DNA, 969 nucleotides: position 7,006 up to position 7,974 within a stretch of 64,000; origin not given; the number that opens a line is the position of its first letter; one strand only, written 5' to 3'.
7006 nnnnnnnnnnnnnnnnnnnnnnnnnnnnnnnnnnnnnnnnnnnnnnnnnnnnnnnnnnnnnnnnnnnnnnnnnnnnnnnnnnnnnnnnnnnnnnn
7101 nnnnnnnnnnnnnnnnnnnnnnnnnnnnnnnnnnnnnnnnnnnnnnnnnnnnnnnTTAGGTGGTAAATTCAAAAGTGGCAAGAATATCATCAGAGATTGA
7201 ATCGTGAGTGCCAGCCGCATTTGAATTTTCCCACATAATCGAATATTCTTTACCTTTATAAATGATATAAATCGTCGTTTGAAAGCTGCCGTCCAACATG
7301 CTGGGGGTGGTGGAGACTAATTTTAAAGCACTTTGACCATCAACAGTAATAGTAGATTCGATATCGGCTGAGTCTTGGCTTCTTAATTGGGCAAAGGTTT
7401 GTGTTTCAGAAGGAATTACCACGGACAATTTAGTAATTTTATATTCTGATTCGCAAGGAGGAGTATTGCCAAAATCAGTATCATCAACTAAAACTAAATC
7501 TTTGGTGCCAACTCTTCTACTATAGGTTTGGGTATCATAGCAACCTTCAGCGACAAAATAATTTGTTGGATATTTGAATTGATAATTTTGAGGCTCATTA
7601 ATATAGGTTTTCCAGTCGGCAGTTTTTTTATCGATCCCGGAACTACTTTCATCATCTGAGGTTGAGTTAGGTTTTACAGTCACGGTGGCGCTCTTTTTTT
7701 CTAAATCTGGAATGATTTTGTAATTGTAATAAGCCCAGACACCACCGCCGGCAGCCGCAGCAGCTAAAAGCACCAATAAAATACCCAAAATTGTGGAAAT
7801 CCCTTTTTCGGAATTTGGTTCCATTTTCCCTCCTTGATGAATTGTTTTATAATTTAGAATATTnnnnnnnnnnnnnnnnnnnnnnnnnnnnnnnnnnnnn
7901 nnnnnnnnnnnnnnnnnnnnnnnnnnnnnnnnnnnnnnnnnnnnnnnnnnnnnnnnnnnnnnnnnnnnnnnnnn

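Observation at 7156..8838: Two tandem paralogous membrane-anchored proteins inserted into the otherwise invariant rpsJ-rplC junction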

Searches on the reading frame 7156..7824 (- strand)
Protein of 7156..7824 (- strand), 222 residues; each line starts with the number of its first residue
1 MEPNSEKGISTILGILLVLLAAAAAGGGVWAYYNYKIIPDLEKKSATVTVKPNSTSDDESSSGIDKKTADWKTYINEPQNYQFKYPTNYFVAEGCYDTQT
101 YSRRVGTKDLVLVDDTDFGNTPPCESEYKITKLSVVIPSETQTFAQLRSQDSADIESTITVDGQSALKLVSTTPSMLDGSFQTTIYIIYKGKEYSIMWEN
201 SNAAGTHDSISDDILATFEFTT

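Call 5: search_protein_families(library=pfam, proteins=[window:7156-7824:-], max_evalue=1)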
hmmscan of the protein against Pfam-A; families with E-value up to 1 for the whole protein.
window:7156-7824:- (222 aa): 1 family
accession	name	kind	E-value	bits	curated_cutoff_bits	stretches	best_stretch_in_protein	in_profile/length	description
PF18933.6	PsbP_2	-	0.00041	20.9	27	1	52-220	25-184/184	PsbP-like protein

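Call 10: find_homologous_proteins(query=window:7156-7824:-)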
Query window:7156-7824:- (222 aa): 1 proteins with E <= 0.001 among 295 candidates.
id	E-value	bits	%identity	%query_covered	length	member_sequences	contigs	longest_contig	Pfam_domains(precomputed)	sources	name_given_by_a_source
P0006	1.5e-141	487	100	100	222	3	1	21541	-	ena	-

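Call 13: find_encoding_contigs(protein=P0006, flank=10000)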
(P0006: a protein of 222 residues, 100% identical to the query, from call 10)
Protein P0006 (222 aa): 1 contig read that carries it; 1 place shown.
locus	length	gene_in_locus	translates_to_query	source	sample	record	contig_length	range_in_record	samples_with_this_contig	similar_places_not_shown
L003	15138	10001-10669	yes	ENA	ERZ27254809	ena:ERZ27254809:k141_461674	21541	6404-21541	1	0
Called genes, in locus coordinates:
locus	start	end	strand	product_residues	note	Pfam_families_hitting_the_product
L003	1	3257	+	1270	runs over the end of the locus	PF04997:RNA_pol_Rpb1_1, PF00623:RNA_pol_Rpb1_2, PF04983:RNA_pol_Rpb1_3, PF05000:RNA_pol_Rpb1_4, PF04998:RNA_pol_Rpb1_5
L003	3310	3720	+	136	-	PF00164:Ribosom_S12_S23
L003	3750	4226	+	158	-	PF00177:Ribosomal_S7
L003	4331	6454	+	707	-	PF00009:GTP_EFTU, PF03144:GTP_EFTU_D2, PF22042:EF-G_D2, PF14492:EFG_III, PF16658:RF3_C (weak), PF03764:EFG_IV, PF00679:EFG_C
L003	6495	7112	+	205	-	-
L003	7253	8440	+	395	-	PF00009:GTP_EFTU, PF03144:GTP_EFTU_D2, PF03143:GTP_EFTU_D3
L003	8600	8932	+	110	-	PF00338:Ribosomal_S10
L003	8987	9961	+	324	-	-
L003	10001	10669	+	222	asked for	-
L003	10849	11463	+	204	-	PF00297:Ribosomal_L3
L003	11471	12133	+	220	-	PF00573:Ribosomal_L4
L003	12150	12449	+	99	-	PF00276:Ribosomal_L23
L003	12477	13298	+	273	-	PF00181:Ribosomal_L2_N, PF03947:Ribosomal_L2_C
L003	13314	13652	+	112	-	PF00203:Ribosomal_S19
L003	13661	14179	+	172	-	PF00237:Ribosomal_L22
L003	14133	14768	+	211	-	PF07650:KH_2, PF00189:Ribosomal_S3_C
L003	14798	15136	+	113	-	?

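Call 46: search_protein_families(library=ncbifam, proteins=[window:7156-7824:-], max_evalue=1)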
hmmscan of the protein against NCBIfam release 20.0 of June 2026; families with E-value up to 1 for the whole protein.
window:7156-7824:- (222 aa): 3 families
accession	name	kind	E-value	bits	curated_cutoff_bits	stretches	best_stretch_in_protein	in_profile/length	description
NF046073.1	UpsA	equivalog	0.07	13.3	130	1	7-34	2-29/136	pilin subunit UpsA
TIGR04139.1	CxxCx5CxxC_targ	subfamily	0.14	12.7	40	1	84-105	37-57/69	TIGR04139 family peptide modification target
NF006456.0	PRK08815.1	equivalog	0.19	11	464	1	136-191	141-196/376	GTP cyclohydrolase II RibA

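Call 62: predict_structure(protein=window:7156-7824:-)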
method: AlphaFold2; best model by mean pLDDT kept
length: 222 residues; sequences in the alignment: 1
mean_pLDDT: 37.7   pTM: 0.25
mean pLDDT of the five models: 37.7, 33.4, 33.0, 32.1, 30.3
residues with pLDDT >= 90: 0; 70-90: 14; 50-70: 14; < 50: 194
segments of 3 or more residues with pLDDT < 50: 30-222
pLDDT, mean of each block of 10 residues (from residue 1): 63 80 60 39 29 34 31 24 28 31 30 31 34 31 28 33 36 39 44 42 36 31 26
secondary structure, 60 per line:
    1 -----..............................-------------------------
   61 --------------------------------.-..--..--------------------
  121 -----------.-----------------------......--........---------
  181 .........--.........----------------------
elements in order: H6-35 E156-161 E164-171 E181-189 E192-200

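Call 68: search_solved_structures(query=A5, max_evalue=10)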
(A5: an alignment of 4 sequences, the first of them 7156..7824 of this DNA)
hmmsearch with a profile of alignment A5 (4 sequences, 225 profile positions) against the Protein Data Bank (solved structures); distinct sequences matched with E-value up to 10: 3.
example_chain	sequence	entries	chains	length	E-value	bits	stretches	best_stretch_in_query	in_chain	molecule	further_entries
5tcp_0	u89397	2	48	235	0.41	13.3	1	12-39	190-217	Lipoprotein PrgK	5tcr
3j6d_a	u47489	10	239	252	0.44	13.2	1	12-39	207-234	Pathogenicity 1 island effector protein | Lipoprotein PrgK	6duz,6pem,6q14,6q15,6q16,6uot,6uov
2m5i_A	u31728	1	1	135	1.6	11.4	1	168-198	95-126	BH3-interacting domain death agonist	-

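Call 109: search_protein_families(library=phrogs, proteins=[window:7156-7824:-], max_evalue=0.01)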
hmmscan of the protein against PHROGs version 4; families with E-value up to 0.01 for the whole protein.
window:7156-7824:- (222 aa): 0 families

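Call 110: search_protein_families(library=padloc, proteins=[window:7156-7824:-], max_evalue=0.01)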
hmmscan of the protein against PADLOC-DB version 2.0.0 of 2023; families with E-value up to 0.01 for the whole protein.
window:7156-7824:- (222 aa): 0 families

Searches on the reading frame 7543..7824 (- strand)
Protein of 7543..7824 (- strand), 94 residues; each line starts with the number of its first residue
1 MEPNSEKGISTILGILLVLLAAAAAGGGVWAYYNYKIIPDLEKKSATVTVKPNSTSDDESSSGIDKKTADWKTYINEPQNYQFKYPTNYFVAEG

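Call 31: find_related_loci(query=A1, collection=metagenome_contigs, flank=10000)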
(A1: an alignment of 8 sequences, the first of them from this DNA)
Query A1 (94 aa) in metagenome_contigs; peptide patterns used: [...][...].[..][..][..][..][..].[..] (x = any residue, [..] = any of these).
600 stretches matched a pattern (row limit reached: there are more); 4 encode a relative of the query (tblastn E <= 1e-3); 4 distinct loci.
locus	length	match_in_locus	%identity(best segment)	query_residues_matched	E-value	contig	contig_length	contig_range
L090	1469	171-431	45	6-93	4e-25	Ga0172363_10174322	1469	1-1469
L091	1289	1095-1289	47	6-71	4e-17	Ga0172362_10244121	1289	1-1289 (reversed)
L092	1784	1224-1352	53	3-45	8e-14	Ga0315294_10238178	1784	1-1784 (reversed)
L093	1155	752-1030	33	1-88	5e-7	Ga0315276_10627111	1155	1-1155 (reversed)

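Call 45: search_protein_families(library=pfam, proteins=[L090:132-824:+], max_evalue=1)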
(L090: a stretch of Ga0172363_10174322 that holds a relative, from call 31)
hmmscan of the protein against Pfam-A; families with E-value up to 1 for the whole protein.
L090:132-824:+ (230 aa): 3 families
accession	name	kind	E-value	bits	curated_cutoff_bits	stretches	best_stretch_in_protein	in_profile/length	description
PF18933.6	PsbP_2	-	0.0012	19.3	27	1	72-228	38-184/184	PsbP-like protein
PF22852.1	SoxE_N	-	0.064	13.6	27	1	23-59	10-43/48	Sulfocyanin, N-terminal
PF09136.16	Glucodextran_B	-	0.21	12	27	1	185-214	44-73/83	Glucodextranase, domain B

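Call 46: search_protein_families(library=ncbifam, proteins=[L090:132-824:+], max_evalue=1)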
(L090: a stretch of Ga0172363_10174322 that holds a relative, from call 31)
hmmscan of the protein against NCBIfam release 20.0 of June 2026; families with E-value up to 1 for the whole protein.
L090:132-824:+ (230 aa): 1 family
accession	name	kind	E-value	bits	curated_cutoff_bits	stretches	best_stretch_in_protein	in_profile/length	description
NF011852.0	PRK15324.1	equivalog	0.077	12.5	261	1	3-43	192-233/252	EscJ/YscJ/HrcJ family type III secretion inner membrane ring protein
